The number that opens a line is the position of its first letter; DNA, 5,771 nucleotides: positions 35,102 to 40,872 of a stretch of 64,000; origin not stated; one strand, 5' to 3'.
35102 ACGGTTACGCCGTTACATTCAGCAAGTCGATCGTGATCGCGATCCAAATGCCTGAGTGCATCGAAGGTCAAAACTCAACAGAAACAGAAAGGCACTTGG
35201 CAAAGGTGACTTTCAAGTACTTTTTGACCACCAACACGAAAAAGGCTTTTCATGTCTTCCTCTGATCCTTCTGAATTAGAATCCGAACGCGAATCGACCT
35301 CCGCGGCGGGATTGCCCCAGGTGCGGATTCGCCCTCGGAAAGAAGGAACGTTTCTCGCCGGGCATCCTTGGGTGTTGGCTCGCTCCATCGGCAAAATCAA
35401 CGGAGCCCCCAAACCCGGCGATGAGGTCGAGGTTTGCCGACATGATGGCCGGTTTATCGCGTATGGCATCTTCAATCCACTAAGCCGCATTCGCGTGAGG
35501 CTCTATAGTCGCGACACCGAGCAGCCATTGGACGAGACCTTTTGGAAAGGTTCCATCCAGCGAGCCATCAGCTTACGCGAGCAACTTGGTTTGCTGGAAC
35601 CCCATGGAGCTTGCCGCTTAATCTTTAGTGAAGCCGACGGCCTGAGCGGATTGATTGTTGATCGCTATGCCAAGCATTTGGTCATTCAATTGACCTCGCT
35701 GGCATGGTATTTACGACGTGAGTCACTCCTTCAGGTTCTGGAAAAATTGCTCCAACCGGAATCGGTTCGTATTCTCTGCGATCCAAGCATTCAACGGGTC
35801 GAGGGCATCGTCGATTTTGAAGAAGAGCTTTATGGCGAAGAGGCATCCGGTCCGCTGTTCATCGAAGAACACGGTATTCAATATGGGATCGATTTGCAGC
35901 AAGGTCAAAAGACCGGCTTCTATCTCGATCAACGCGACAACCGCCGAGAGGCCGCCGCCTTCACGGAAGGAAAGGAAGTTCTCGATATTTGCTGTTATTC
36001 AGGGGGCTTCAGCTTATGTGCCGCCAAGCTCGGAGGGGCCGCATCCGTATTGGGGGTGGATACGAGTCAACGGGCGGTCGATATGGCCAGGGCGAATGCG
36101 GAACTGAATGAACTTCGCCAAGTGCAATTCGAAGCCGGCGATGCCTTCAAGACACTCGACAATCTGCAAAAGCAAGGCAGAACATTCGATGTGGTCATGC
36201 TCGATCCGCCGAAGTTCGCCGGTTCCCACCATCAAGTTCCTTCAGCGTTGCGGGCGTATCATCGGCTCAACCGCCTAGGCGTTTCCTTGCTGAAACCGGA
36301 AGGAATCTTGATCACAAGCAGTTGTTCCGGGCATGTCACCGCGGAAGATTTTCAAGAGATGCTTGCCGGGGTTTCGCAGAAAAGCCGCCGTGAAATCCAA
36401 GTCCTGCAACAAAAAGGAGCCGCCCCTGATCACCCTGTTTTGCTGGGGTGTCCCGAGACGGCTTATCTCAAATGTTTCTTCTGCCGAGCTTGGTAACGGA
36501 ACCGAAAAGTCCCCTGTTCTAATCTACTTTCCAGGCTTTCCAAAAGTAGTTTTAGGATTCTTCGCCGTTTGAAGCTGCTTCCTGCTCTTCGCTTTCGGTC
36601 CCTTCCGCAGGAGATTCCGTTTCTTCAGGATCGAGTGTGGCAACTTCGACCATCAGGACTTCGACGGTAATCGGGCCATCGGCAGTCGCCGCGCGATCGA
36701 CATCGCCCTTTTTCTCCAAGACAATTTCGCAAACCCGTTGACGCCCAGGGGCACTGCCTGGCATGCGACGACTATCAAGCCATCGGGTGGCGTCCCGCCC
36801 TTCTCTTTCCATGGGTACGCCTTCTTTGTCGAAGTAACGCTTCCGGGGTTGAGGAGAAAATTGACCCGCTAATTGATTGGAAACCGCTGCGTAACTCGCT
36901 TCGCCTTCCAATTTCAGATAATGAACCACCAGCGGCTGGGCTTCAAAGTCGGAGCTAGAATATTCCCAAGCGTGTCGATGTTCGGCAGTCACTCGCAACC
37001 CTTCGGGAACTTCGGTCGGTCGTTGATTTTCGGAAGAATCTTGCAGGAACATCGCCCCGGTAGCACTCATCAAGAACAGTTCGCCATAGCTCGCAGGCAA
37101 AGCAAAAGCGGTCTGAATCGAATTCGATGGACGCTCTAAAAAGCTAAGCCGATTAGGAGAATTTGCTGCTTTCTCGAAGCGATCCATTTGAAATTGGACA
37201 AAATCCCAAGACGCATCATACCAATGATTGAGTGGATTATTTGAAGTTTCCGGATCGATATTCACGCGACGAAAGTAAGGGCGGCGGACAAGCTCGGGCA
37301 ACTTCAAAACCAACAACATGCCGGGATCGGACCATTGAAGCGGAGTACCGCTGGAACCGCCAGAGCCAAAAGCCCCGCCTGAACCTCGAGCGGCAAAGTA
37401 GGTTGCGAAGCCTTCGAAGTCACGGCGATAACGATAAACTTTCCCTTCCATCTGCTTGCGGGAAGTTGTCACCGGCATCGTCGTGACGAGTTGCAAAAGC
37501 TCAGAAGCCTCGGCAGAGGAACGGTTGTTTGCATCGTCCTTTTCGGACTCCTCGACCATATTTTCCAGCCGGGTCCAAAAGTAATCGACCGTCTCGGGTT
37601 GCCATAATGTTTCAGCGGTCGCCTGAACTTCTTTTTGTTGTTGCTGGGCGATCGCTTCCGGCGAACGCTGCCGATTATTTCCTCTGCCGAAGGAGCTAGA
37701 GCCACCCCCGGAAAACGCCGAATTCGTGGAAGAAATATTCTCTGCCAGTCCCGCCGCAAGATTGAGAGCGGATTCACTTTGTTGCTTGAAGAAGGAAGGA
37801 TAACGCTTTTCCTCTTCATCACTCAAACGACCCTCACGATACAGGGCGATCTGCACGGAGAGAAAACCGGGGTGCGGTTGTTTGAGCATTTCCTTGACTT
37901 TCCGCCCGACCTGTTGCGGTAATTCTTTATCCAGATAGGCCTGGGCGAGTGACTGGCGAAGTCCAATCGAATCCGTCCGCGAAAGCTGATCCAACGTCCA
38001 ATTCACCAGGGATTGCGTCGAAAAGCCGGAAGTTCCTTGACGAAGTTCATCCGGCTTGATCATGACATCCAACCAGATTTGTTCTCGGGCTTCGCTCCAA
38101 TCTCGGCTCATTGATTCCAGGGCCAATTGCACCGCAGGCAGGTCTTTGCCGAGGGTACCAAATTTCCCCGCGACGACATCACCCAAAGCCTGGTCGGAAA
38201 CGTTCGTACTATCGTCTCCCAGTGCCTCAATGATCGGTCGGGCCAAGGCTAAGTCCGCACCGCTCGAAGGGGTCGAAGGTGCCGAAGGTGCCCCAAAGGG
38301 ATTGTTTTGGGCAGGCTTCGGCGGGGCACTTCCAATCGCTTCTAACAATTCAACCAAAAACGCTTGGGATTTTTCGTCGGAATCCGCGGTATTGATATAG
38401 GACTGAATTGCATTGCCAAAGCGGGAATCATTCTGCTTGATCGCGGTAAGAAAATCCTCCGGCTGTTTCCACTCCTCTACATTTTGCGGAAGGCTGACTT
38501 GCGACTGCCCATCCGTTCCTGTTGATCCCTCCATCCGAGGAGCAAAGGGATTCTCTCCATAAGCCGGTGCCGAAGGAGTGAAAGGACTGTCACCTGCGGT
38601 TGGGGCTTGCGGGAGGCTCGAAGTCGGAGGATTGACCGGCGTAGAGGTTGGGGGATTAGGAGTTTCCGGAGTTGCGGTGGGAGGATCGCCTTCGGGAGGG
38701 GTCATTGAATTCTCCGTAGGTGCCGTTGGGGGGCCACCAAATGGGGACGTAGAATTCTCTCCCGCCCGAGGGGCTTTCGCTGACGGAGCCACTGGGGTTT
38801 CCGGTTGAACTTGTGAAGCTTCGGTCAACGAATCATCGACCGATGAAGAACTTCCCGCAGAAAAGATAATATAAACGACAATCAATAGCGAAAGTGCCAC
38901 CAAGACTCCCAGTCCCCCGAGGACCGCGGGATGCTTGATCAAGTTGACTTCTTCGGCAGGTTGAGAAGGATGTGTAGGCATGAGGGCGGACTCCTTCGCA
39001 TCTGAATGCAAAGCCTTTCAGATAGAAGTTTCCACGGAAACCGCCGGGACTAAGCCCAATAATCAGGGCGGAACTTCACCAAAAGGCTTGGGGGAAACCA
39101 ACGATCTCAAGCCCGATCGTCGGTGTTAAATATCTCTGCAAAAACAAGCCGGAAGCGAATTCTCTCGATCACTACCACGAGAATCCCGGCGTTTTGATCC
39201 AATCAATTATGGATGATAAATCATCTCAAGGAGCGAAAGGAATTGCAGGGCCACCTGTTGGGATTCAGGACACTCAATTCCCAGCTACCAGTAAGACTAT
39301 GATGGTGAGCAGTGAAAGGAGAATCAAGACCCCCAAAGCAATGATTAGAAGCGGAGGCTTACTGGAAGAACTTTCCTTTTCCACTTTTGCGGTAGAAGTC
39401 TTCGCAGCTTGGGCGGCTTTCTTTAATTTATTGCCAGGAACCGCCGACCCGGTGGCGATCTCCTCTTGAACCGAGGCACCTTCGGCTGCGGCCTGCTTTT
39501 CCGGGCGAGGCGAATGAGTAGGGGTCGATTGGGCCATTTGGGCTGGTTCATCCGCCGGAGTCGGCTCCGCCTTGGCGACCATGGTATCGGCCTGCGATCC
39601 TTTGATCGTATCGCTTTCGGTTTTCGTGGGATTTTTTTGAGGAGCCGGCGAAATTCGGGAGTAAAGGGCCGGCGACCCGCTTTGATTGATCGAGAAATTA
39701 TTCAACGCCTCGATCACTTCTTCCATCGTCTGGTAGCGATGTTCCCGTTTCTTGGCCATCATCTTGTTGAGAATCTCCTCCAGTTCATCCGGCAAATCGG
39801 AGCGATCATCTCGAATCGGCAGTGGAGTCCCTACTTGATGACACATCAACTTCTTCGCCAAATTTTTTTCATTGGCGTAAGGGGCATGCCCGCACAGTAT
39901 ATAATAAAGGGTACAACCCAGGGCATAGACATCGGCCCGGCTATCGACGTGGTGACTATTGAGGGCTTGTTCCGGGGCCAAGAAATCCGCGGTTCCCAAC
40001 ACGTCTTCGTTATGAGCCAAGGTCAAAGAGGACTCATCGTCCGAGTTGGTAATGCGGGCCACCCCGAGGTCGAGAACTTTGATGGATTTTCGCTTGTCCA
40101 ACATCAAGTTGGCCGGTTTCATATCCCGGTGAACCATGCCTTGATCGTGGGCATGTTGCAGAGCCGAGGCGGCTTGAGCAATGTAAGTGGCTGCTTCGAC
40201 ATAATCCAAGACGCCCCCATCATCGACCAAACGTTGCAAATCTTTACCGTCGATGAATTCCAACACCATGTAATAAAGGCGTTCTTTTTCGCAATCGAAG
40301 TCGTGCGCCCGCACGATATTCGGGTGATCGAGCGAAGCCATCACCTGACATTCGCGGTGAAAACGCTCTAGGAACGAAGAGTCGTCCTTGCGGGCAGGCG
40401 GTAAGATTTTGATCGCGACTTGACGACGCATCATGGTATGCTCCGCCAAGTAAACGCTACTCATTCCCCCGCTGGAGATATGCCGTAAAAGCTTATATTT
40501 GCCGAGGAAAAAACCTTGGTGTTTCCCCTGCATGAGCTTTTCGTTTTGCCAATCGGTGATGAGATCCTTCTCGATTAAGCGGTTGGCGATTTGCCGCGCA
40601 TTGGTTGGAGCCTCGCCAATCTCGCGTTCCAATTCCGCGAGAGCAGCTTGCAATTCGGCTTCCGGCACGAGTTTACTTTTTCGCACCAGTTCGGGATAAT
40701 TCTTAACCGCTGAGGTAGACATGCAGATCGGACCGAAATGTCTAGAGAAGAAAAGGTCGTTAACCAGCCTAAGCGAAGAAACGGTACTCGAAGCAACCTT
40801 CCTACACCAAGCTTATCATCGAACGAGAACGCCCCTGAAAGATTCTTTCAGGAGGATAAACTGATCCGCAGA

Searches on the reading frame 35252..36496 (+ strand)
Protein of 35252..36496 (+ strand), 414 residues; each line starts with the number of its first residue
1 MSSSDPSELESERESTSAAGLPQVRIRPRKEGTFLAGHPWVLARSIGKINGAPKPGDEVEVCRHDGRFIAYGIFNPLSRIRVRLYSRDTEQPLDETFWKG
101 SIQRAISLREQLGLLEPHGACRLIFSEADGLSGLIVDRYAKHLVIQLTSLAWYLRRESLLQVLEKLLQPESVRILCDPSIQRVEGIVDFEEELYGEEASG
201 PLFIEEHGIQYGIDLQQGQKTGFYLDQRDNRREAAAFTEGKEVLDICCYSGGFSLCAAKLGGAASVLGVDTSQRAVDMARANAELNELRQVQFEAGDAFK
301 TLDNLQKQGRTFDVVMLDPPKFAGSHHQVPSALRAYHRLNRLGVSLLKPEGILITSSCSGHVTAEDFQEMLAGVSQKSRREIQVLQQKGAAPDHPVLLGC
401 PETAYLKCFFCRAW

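Call 82: search_protein_families(library=pfam, proteins=[window:35252-36496:+], max_evalue=0.00001)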
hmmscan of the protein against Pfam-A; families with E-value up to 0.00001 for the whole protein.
window:35252-36496:+ (414 aa): 11 families
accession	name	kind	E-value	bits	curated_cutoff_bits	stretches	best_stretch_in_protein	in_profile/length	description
PF10672.15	Methyltrans_SAM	-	8.7e-22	78.1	27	1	192-366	77-247/286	S-adenosylmethionine-dependent methyltransferase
PF17785.7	PUA_3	-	2.3e-18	66.2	22.6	1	24-87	1-64/64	PUA-like domain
PF13847.12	Methyltransf_31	-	3.8e-17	62.8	27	1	239-368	3-119/145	Methyltransferase domain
PF13649.12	Methyltransf_25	-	1.2e-11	45.6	27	1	243-339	1-92/97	Methyltransferase domain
PF01728.25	FtsJ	-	4.9e-11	43.3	24.1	1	236-364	18-146/181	FtsJ-like methyltransferase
PF05175.20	MTS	-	3.5e-10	40.2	23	1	239-354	31-137/170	Methyltransferase small domain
PF03602.21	Cons_hypoth95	-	5.9e-10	39.5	24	1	238-340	40-143/182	Conserved hypothetical protein 95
PF06325.19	PrmA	-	7.4e-10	39.2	22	1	238-316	160-231/296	Ribosomal protein L11 methyltransferase (PrmA)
PF09445.16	Methyltransf_15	-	1.9e-06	28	22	1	242-321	3-81/165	RNA cap guanine-N2 methyltransferase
PF08241.18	Methyltransf_11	-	3.2e-06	28.1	21.2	1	244-354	1-94/95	Methyltransferase domain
PF02475.24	TRM5-TYW2_MTfase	-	9.3e-06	26.1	28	0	205-298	4-96/164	TRM5/TYW2 methyltransferase domain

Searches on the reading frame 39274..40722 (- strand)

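Call 82: search_protein_families(library=pfam, proteins=[window:39274-40722:-], max_evalue=0.00001)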
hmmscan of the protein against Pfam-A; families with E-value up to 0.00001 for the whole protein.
window:39274-40722:- (482 aa): 4 families
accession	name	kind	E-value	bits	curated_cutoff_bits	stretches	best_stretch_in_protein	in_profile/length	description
PF00069.31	Pkinase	-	8.2e-53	179.9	31.7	1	76-334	1-256/263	Protein kinase domain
PF07714.23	PK_Tyr_Ser-Thr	-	4.4e-34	118.4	23.1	1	78-338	3-256/258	Protein tyrosine and serine/threonine kinase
PF01636.29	APH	-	4.8e-08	33.5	23.2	0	82-192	5-108/239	Phosphotransferase enzyme family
PF14531.12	Kinase-like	-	5.7e-06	26.2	25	0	182-329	152-289/289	Kinase-like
